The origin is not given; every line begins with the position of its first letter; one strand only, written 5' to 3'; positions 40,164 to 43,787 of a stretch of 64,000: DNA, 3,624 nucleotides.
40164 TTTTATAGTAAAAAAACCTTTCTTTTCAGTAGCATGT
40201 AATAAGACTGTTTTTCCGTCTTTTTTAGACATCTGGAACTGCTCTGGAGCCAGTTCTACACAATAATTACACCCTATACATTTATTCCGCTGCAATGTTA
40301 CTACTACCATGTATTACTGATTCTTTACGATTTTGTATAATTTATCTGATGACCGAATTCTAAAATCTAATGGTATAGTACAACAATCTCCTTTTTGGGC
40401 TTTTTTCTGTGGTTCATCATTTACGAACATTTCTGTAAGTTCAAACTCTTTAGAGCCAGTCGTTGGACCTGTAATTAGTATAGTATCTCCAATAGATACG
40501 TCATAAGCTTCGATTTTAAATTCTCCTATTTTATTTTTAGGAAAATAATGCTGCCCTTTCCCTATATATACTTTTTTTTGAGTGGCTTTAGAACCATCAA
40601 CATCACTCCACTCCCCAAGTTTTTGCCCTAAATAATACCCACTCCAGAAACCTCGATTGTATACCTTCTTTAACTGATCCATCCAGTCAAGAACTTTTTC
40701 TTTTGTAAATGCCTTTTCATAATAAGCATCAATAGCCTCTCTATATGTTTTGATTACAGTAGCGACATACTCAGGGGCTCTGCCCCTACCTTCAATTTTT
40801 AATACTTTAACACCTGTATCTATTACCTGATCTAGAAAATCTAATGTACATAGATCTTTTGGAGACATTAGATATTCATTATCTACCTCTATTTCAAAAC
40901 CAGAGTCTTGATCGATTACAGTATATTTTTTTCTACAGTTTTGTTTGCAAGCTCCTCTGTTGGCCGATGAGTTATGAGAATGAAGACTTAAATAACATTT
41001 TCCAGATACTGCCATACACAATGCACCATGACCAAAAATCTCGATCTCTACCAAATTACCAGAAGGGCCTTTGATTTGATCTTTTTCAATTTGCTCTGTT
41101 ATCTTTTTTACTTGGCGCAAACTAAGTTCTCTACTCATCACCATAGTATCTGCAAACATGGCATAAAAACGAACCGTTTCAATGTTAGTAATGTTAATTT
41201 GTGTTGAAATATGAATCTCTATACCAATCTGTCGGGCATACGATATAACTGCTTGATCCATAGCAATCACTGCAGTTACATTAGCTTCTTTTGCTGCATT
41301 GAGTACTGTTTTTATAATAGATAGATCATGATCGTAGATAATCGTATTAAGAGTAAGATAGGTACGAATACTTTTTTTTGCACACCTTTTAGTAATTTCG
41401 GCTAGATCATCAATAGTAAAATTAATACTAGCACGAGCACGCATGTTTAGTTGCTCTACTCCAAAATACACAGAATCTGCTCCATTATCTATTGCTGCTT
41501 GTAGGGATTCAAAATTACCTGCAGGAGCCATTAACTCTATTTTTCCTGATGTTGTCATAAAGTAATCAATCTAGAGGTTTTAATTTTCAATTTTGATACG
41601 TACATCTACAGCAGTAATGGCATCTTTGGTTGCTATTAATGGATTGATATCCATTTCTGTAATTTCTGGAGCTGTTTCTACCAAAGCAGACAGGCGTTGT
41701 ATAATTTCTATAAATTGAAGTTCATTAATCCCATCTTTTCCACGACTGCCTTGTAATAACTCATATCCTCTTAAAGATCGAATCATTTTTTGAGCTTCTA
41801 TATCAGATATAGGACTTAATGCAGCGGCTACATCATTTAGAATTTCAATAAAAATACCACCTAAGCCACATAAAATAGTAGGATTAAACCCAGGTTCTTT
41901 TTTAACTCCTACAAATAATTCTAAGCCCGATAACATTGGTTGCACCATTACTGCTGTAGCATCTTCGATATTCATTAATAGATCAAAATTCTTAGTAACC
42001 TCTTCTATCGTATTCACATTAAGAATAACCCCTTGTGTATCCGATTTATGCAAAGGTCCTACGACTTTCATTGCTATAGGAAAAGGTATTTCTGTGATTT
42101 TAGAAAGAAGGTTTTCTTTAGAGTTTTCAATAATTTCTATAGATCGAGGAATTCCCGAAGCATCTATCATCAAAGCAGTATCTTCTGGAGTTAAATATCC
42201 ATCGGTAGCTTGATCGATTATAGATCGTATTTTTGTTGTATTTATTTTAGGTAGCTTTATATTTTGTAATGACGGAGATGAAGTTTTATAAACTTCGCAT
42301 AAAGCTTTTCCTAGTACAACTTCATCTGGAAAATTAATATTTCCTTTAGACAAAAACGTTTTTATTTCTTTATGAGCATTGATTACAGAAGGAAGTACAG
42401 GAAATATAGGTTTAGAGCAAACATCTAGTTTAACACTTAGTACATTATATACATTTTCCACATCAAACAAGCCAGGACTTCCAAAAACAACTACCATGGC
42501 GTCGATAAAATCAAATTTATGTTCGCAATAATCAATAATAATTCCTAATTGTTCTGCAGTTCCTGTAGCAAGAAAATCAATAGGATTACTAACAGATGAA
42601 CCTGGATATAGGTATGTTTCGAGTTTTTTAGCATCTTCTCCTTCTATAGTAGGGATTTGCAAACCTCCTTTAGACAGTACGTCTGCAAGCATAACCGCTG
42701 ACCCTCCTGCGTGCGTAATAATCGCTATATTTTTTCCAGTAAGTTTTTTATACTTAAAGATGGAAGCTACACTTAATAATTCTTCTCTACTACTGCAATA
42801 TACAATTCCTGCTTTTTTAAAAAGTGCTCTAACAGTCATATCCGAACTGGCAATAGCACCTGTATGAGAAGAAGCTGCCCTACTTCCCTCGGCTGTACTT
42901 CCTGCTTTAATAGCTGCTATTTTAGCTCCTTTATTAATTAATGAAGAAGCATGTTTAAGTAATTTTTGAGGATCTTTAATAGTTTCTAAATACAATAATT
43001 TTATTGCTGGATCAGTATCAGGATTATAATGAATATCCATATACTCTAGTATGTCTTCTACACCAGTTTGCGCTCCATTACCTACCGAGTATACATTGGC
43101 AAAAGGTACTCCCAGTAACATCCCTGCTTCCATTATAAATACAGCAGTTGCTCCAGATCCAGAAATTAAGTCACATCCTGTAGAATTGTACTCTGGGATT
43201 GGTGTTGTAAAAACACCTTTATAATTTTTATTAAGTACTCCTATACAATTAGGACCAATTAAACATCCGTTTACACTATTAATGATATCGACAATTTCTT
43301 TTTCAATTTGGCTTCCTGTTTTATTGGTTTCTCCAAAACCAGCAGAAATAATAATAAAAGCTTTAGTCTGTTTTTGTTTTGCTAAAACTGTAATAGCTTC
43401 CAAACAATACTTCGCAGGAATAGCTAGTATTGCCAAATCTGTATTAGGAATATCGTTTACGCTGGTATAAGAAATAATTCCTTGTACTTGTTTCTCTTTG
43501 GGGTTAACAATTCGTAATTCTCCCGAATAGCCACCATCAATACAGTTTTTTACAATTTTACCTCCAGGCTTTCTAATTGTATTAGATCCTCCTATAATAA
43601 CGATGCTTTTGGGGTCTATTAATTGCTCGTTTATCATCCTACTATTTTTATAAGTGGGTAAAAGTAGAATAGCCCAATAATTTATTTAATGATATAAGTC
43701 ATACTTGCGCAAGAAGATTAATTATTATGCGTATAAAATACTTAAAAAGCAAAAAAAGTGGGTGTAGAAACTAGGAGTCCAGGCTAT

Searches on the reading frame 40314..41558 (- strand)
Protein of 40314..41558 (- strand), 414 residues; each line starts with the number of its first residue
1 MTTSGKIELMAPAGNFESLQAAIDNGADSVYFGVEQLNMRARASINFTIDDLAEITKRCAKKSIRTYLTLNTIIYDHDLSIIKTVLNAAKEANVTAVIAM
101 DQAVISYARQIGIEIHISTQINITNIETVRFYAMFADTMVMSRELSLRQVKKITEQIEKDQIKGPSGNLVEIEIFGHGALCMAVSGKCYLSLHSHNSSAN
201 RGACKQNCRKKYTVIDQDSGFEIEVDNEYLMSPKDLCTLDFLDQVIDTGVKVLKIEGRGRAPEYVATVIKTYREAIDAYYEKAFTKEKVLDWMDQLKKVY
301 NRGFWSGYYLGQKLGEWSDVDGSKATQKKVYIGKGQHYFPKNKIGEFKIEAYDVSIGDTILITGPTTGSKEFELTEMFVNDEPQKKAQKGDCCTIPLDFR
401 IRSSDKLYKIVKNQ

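Call 61: search_protein_families(library=ncbifam, proteins=[window:40314-41558:-], max_evalue=0.001)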
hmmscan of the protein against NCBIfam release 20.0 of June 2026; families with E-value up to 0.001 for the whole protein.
window:40314-41558:- (414 aa): 4 families
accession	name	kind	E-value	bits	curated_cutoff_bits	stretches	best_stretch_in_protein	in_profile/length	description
NF011996.0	PRK15452.1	equivalog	9.5e-57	192.8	534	2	6-216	4-206/449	prephenate-dependent tRNA uridine(34) hydroxylase TrhP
NF047963.1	quinone_UbiU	equivalog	4.4e-51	174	440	2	7-211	1-200/331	ubiquinone anaerobic biosynthesis protein UbiU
NF047965.1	quinone_UbiV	equivalog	2.6e-15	56.7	275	1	23-307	24-287/292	ubiquinone anaerobic biosynthesis protein UbiV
NF011991.0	PRK15447.1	equivalog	2.2e-14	53.6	283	1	23-307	25-292/302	U32 family peptidase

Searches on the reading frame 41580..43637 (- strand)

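Call 61: search_protein_families(library=ncbifam, proteins=[window:41580-43637:-], max_evalue=0.001)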
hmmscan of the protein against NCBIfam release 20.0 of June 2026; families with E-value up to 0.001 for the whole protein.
window:41580-43637:- (685 aa): 6 families
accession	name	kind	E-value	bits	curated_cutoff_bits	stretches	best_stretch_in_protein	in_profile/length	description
NF045494.1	AcCoALig_Archglob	equivalog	1.3e-97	327.8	1200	2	5-436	220-645/665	acetate--CoA ligase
NF045493.1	HydDutCoALig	equivalog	3.4e-92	310.2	1300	1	3-682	3-697/698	4-hydroxybutyrate--CoA ligase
TIGR02717.1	AcCoA-syn-alpha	equivalog_domain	2.9e-86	289.9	567.15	1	4-434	2-427/447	acetate--CoA ligase alpha subunit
NF045492.1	HydPropCoALig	equivalog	1.7e-64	218.4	1300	2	4-369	249-614/700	3-hydroxypropionate--CoA ligase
NF010623.0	PRK14016.1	subfamily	0.00017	19.9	877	1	487-573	218-299/871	cyanophycin synthetase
TIGR02068.2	cya_phycin_syn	equivalog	0.00079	17.5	850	0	485-572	215-297/862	cyanophycin synthetase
